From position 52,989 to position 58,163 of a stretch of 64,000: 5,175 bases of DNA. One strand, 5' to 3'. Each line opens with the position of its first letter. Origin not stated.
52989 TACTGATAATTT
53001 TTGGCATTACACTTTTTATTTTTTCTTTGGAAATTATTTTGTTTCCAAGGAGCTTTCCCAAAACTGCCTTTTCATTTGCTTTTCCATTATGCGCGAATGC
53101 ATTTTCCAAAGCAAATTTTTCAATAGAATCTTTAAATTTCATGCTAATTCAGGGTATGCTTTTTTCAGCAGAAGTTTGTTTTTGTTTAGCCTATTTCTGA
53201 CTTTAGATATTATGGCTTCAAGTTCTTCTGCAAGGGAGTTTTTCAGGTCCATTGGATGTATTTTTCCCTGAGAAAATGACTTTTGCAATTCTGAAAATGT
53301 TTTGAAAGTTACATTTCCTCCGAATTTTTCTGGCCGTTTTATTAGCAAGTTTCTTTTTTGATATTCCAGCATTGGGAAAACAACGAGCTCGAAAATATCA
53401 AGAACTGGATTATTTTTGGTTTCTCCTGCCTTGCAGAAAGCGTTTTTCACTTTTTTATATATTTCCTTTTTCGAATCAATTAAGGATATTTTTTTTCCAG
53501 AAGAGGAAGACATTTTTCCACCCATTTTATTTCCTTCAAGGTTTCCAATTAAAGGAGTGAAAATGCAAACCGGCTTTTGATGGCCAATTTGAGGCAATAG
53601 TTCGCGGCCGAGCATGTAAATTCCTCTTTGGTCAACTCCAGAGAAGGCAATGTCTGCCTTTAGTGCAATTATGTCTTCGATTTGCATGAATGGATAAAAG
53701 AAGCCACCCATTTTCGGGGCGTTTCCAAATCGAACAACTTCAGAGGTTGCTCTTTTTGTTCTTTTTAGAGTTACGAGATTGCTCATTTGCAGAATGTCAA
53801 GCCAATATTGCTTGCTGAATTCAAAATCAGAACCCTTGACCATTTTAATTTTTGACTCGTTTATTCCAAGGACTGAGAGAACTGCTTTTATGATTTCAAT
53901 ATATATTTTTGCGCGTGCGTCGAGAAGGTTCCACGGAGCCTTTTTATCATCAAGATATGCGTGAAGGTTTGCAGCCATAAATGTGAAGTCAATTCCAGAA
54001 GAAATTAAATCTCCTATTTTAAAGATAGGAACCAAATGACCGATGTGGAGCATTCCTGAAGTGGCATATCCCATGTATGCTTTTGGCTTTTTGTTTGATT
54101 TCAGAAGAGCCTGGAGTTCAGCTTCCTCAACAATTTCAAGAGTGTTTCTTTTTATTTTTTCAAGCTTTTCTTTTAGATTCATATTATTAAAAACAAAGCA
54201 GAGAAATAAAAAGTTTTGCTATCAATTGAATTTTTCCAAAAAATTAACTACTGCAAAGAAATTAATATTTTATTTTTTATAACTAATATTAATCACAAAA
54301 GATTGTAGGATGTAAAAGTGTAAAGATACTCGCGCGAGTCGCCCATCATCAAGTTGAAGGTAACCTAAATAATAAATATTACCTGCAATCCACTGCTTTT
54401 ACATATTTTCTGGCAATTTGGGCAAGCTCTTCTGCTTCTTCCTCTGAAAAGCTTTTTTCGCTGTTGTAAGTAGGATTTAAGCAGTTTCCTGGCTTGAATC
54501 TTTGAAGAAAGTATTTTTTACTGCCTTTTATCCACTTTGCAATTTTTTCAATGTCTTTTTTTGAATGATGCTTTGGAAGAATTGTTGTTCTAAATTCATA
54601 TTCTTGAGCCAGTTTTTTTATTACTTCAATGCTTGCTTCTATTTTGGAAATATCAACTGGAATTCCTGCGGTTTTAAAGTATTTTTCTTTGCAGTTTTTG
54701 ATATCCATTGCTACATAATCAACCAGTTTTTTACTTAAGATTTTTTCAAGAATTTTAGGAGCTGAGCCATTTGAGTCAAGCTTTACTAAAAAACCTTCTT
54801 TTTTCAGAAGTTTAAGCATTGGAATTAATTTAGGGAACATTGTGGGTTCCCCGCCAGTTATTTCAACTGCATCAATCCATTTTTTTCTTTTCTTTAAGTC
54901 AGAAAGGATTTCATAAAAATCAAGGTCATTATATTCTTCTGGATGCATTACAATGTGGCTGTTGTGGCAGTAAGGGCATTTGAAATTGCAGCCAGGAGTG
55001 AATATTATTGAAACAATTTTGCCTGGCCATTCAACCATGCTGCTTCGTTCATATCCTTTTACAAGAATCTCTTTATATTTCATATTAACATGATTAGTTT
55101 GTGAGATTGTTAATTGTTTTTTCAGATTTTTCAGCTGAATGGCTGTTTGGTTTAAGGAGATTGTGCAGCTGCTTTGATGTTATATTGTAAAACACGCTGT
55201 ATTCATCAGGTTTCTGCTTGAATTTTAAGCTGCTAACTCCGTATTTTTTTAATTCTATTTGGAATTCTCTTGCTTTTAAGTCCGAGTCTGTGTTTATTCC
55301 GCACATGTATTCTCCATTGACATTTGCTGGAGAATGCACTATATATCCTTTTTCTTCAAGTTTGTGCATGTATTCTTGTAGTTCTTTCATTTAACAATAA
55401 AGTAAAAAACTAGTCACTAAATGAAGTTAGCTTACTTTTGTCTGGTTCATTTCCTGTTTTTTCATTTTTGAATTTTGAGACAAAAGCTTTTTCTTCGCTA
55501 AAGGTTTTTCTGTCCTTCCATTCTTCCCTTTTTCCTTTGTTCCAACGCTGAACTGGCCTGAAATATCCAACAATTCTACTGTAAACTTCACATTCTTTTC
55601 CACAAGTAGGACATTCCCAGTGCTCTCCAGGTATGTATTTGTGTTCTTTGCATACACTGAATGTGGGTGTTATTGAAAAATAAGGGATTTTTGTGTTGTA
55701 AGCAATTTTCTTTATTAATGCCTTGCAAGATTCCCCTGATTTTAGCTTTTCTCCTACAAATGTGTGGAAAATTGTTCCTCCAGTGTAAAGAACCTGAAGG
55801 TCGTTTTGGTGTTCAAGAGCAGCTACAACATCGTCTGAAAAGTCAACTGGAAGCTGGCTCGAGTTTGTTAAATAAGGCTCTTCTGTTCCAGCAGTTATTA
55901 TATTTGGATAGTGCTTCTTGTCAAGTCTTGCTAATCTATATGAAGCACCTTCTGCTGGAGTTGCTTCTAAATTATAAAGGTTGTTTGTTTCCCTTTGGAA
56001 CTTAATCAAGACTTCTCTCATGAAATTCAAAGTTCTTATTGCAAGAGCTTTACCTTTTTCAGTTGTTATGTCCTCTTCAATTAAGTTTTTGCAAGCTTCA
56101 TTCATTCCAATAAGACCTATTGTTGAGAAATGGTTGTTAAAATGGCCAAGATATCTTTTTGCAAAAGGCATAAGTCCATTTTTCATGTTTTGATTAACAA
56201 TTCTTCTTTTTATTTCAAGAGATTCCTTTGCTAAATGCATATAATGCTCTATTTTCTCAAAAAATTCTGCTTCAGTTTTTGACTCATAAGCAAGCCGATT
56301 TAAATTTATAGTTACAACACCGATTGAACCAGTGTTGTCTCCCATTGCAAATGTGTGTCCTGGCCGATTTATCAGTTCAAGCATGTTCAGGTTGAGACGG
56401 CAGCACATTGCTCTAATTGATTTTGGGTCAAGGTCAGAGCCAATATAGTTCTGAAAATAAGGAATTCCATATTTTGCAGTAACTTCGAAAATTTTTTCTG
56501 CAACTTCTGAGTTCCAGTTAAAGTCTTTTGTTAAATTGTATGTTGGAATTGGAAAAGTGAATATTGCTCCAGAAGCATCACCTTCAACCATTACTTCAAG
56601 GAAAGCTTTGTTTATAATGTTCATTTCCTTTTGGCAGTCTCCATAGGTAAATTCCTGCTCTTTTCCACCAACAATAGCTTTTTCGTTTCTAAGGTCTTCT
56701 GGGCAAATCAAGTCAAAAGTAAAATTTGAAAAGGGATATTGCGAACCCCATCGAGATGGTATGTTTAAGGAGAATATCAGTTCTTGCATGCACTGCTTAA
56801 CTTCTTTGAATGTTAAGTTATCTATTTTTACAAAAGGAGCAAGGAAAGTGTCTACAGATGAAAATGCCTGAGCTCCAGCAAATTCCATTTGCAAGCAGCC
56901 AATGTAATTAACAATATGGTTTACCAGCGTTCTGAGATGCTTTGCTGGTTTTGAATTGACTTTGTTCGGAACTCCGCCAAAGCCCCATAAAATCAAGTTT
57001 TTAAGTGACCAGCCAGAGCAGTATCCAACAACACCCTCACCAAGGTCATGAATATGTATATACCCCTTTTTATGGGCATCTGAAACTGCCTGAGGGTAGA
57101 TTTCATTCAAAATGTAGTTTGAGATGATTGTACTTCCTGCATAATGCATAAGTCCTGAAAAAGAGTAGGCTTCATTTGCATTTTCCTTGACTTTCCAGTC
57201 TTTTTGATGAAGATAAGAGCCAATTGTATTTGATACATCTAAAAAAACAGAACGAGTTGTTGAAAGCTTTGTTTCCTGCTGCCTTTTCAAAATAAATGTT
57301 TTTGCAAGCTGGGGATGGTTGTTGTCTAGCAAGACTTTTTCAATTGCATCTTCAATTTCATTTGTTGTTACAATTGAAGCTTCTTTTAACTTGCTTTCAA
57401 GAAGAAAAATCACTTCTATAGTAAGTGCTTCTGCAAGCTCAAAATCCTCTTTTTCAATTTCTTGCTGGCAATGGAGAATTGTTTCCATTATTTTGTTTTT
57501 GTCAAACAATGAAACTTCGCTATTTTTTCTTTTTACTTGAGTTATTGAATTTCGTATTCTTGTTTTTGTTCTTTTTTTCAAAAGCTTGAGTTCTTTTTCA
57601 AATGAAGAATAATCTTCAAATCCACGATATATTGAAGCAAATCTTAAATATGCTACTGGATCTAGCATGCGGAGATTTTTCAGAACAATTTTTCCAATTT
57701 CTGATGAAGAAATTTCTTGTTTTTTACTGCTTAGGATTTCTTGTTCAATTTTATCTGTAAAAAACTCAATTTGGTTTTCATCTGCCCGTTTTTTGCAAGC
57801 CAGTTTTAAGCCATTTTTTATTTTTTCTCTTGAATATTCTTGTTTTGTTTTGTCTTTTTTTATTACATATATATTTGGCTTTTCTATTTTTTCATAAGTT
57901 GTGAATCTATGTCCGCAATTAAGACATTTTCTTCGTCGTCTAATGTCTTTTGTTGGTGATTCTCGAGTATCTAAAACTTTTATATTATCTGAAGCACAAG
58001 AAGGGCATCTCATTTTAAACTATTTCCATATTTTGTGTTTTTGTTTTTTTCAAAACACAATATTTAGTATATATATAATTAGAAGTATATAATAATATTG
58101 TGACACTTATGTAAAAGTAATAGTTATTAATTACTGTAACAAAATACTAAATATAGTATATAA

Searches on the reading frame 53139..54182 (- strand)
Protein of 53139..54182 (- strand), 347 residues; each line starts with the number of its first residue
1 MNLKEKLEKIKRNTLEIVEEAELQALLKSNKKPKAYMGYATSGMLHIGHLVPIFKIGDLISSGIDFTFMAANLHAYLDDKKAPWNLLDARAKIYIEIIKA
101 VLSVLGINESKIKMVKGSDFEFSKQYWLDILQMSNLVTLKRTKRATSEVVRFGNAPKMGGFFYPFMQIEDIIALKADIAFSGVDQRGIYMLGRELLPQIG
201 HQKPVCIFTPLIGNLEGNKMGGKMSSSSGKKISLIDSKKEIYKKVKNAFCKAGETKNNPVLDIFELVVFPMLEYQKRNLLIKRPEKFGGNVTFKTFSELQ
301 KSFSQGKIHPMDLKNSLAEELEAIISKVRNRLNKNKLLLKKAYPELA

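Call 119: search_protein_families(library=pfam, proteins=[window:53139-54182:-], max_evalue=0.00001)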
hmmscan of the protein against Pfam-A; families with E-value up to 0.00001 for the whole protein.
window:53139-54182:- (347 aa): 1 family
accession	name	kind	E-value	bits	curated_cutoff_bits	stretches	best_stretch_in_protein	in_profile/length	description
PF00579.31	tRNA-synt_1b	-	5.3e-51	174.1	21.1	1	29-324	2-290/292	tRNA synthetases class I (W and Y)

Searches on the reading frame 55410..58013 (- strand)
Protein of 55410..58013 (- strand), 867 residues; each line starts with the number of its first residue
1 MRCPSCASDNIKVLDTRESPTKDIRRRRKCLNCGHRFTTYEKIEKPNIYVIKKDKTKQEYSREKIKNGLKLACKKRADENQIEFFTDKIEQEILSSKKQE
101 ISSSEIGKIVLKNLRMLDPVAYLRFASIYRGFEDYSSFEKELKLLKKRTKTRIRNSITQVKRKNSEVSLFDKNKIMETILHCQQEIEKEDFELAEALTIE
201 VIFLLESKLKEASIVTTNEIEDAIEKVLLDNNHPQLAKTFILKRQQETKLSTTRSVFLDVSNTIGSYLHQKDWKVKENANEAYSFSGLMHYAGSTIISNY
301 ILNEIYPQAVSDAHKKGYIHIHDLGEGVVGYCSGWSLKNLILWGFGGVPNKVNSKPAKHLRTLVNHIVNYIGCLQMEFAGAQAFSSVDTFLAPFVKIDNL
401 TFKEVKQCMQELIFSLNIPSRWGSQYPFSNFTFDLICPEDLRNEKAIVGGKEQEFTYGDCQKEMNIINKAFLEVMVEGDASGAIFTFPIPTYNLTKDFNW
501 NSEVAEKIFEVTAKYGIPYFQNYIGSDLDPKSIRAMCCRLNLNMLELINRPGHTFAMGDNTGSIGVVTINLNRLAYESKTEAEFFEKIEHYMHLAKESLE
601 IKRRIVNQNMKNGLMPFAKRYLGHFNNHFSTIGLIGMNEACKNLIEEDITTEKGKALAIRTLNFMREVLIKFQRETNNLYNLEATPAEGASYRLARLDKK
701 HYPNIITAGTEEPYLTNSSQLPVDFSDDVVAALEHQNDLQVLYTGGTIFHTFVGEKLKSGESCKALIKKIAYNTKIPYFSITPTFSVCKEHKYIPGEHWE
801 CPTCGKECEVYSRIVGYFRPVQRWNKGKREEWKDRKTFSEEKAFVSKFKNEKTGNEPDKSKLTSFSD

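Call 119: search_protein_families(library=pfam, proteins=[window:55410-58013:-], max_evalue=0.00001)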
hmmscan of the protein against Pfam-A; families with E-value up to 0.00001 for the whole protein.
window:55410-58013:- (867 aa): 3 families
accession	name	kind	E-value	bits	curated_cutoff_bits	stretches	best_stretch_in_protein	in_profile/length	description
PF13597.11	NRDD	-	8.5e-189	629.3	26.2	1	277-838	1-562/562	Anaerobic ribonucleoside-triphosphate reductase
PF03477.21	ATP-cone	-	3.1e-28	98.6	25.8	2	48-134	1-87/88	ATP cone domain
PF22811.2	Zn_ribbon_NrdR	-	3.7e-16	59.2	27.2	1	1-41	1-42/42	Transcriptional repressor NrdR-like, N-terminal domain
